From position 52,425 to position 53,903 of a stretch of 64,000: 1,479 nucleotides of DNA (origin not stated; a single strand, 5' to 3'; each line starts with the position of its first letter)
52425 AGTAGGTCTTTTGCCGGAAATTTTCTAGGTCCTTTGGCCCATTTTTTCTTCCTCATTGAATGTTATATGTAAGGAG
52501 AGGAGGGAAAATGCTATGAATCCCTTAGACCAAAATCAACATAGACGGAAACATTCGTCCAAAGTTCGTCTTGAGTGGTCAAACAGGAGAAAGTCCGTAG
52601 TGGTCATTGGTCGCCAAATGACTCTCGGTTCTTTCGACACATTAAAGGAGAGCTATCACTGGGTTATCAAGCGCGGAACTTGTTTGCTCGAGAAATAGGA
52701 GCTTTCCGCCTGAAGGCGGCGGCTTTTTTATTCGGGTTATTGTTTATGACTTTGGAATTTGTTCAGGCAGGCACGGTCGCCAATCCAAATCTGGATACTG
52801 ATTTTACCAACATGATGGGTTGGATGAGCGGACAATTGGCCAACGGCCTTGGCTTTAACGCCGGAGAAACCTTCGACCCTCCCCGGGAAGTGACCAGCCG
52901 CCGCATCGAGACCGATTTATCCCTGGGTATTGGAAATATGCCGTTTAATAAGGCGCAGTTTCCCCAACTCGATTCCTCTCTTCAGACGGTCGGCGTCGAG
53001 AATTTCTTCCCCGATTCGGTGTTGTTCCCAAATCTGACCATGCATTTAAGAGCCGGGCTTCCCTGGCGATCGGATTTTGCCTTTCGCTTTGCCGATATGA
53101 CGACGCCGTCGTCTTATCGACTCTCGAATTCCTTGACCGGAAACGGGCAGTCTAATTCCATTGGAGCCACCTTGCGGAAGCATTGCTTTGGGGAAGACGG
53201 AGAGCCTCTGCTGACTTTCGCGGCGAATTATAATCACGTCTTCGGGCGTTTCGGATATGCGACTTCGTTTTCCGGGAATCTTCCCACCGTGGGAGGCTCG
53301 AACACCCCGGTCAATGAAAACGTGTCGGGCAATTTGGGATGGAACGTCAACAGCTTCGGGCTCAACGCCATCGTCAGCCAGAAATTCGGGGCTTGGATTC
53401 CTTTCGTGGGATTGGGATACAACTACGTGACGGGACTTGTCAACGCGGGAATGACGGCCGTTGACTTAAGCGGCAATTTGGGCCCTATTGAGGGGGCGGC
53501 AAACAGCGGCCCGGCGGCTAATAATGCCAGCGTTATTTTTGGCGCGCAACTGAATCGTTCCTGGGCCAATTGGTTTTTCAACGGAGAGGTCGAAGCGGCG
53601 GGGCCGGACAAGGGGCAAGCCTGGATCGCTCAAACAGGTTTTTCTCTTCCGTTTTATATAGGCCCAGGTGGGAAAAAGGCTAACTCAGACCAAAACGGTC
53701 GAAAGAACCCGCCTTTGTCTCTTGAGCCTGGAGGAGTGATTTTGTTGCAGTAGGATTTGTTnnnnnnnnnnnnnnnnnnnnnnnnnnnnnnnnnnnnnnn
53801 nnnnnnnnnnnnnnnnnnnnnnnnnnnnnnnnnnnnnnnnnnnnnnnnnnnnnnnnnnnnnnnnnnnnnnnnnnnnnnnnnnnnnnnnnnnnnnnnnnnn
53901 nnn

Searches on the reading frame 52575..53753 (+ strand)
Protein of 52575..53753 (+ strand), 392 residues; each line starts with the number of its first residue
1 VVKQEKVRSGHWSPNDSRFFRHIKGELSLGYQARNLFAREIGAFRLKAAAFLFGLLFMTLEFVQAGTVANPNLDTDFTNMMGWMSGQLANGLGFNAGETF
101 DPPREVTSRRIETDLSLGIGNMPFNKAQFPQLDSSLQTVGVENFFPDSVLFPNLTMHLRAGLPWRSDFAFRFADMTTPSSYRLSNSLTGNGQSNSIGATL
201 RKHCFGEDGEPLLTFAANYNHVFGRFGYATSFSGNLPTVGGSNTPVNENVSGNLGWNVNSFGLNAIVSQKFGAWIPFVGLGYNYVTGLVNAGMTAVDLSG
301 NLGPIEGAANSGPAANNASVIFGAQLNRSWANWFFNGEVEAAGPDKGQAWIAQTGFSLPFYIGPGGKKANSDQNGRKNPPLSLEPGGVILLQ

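Call 20: search_protein_families(library=pfam, proteins=[window:52575-53753:+], max_evalue=0.001)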
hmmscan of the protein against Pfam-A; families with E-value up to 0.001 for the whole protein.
window:52575-53753:+ (392 aa): 1 family
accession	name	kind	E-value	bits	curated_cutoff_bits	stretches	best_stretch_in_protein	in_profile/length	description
PF20230.4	DUF6588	-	0.00011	22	27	1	153-286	147-255/319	Family of unknown function (DUF6588)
